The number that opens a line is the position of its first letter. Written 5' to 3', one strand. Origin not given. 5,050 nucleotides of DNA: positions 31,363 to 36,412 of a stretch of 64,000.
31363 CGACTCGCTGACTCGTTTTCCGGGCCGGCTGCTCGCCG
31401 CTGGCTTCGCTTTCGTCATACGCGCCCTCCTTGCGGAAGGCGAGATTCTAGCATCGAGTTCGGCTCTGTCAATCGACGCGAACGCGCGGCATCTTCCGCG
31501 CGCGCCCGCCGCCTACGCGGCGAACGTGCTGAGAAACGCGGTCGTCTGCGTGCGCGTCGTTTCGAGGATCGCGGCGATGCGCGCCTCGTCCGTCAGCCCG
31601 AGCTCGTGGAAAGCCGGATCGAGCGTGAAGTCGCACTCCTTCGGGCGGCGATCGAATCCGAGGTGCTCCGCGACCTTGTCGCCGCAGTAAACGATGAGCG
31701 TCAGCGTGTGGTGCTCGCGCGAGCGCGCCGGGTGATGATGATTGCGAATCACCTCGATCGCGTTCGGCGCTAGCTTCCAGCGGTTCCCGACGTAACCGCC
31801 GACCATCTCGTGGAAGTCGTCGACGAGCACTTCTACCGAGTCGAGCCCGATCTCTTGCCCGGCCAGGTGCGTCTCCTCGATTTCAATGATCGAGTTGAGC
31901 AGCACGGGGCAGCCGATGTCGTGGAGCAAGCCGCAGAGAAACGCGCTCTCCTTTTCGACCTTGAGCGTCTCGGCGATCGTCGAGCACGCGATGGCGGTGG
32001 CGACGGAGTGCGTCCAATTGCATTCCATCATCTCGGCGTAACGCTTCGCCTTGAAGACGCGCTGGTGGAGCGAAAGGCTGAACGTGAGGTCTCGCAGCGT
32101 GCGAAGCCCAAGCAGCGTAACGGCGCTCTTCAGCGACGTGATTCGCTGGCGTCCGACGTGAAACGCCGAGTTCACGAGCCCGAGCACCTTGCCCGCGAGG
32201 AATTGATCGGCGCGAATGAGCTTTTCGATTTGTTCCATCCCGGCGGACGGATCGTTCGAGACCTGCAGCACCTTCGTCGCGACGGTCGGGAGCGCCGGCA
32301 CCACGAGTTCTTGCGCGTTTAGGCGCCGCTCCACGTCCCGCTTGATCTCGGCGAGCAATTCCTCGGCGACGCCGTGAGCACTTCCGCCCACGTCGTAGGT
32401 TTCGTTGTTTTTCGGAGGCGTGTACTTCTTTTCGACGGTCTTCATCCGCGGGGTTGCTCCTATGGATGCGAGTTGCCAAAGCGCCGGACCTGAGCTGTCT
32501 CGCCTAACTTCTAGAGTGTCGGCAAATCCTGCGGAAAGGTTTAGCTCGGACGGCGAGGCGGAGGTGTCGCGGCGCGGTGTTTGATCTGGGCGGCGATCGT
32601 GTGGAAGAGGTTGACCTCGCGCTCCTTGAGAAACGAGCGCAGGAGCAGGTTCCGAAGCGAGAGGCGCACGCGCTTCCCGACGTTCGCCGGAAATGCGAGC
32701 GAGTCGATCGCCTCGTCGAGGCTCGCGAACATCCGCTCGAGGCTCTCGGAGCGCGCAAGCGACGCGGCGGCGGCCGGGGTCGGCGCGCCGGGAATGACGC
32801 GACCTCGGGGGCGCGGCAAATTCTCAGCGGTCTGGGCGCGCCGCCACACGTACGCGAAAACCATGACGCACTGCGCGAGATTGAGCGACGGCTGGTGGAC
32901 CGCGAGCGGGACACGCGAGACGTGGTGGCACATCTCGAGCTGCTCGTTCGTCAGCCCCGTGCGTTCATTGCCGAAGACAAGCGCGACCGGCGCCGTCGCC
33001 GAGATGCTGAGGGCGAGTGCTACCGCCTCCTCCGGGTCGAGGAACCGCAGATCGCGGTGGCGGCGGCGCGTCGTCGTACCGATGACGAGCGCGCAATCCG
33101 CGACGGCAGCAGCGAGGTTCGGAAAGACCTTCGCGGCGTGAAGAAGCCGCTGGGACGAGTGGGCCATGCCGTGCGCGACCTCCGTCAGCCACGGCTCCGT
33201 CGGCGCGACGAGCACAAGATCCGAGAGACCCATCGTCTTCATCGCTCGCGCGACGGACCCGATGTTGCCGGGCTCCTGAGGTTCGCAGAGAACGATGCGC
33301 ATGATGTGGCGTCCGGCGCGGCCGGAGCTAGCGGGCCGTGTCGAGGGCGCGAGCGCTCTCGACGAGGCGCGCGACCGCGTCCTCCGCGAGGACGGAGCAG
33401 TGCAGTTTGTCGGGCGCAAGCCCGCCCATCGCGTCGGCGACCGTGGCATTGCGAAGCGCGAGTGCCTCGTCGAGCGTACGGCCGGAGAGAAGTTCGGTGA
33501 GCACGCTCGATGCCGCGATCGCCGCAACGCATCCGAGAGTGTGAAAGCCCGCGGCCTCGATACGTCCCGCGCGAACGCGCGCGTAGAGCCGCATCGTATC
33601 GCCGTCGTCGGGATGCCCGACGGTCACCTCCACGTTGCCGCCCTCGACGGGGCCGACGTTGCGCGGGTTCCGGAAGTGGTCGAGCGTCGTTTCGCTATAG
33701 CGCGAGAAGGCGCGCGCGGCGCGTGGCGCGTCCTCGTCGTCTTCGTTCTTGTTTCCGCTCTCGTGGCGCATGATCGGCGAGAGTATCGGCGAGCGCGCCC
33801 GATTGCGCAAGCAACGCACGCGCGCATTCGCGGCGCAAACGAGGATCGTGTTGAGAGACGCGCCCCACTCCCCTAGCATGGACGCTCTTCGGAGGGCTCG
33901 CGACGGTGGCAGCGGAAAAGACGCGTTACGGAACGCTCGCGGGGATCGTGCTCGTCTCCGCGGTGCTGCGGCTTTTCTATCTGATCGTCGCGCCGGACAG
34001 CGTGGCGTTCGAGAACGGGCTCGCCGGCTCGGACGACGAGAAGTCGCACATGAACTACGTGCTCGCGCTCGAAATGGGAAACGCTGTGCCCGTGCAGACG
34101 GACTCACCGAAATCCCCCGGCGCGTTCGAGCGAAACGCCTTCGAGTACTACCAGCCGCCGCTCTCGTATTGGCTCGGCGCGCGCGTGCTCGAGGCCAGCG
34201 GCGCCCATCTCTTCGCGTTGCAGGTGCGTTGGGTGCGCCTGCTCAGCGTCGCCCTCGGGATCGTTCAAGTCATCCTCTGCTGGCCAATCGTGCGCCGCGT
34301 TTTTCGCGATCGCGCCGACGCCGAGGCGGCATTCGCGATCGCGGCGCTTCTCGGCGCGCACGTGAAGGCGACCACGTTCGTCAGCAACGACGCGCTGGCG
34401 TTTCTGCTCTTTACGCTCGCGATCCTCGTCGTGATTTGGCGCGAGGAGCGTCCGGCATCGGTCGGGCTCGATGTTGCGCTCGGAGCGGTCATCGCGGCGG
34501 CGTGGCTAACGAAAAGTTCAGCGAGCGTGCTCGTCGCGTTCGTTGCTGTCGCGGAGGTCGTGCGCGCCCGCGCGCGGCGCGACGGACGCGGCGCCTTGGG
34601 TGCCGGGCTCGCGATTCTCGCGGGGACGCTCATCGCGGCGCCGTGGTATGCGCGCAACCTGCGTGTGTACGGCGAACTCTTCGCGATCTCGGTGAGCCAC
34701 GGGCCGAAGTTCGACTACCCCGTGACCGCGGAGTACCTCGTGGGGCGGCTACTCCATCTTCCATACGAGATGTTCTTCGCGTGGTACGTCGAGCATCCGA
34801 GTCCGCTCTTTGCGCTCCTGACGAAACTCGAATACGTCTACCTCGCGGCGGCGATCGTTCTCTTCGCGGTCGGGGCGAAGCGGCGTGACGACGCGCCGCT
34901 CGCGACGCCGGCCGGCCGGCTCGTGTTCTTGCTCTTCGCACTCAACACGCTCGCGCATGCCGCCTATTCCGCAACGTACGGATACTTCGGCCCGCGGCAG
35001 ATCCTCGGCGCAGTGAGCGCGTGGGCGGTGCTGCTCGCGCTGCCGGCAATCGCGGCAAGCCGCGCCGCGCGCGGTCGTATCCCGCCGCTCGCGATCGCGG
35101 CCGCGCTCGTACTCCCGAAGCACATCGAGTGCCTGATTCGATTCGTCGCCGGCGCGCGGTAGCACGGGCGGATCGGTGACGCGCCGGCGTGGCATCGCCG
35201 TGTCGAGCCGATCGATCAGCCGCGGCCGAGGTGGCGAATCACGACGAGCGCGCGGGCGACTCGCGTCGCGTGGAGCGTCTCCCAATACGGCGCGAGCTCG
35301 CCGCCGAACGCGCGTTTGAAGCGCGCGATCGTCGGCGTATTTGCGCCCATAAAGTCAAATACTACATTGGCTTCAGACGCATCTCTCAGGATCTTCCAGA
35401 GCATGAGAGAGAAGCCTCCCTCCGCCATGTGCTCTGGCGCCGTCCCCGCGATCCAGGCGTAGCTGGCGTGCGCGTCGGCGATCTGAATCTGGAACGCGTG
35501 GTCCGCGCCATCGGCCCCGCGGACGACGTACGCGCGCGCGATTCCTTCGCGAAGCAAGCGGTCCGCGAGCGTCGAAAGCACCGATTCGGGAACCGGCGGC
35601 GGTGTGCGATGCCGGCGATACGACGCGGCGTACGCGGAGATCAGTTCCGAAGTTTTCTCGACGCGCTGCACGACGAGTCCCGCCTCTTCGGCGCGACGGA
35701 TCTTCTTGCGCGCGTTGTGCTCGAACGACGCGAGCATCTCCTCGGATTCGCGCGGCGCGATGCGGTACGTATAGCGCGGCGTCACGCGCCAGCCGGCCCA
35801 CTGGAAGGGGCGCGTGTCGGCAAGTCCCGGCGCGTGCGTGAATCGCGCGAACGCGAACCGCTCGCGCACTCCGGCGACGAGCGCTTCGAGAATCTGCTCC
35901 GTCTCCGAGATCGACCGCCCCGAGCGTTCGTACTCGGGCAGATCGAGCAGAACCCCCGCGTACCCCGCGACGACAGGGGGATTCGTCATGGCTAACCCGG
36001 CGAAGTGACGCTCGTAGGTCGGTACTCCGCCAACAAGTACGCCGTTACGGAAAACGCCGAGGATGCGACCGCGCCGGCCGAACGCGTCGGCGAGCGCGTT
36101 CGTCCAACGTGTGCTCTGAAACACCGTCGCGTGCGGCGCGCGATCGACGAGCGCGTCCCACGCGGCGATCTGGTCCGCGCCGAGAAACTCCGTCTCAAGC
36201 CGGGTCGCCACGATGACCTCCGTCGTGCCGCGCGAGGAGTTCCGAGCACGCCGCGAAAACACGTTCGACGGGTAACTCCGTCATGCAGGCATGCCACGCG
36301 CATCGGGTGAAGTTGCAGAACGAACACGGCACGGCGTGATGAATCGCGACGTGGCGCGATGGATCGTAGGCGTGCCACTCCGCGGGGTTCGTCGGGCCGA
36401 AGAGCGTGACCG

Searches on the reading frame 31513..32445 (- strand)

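Call 52: search_protein_families(library=pfam, proteins=[window:31513-32445:-], max_evalue=0.0001)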
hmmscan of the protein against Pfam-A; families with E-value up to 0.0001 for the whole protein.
window:31513-32445:- (310 aa): 2 families
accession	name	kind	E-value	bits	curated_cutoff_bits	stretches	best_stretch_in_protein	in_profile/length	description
PF08668.18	HDOD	-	1.5e-44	152.3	22.9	1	50-239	2-196/196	HDOD domain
PF01966.28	HD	-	7.1e-08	33.2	22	1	144-251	2-106/116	HD domain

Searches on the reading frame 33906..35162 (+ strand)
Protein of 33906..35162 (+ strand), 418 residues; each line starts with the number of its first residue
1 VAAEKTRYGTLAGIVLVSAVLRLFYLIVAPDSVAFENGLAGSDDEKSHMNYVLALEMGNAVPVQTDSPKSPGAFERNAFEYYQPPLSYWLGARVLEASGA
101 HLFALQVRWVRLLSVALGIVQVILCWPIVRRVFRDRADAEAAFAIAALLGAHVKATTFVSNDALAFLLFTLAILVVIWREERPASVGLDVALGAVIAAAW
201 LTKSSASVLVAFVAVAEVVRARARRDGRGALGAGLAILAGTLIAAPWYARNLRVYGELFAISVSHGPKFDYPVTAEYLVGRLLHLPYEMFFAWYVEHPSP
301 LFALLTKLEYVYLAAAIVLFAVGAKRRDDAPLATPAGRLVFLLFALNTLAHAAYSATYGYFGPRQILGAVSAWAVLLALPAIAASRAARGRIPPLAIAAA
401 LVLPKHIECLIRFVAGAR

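Call 52: search_protein_families(library=pfam, proteins=[window:33906-35162:+], max_evalue=0.0001)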
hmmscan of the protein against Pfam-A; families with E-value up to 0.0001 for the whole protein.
window:33906-35162:+ (418 aa): 2 families
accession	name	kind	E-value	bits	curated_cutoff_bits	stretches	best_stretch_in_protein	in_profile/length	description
PF13231.12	PMT_2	-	9.5e-07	29.6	26.1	1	83-222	2-136/160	Dolichyl-phosphate-mannose-protein mannosyltransferase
PF02366.24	PMT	-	3.6e-05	23.9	22.7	1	105-247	80-230/245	Dolichyl-phosphate-mannose-protein mannosyltransferase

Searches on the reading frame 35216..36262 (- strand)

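Call 17: search_protein_families(library=pfam, proteins=[window:35216-36262:-], max_evalue=0.001)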
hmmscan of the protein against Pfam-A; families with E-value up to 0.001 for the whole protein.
window:35216-36262:- (348 aa): 1 family
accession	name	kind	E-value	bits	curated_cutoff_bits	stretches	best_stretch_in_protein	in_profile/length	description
PF13480.13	Acetyltransf_6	-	7.8e-15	55.7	22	1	179-316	2-142/143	Acetyltransferase (GNAT) domain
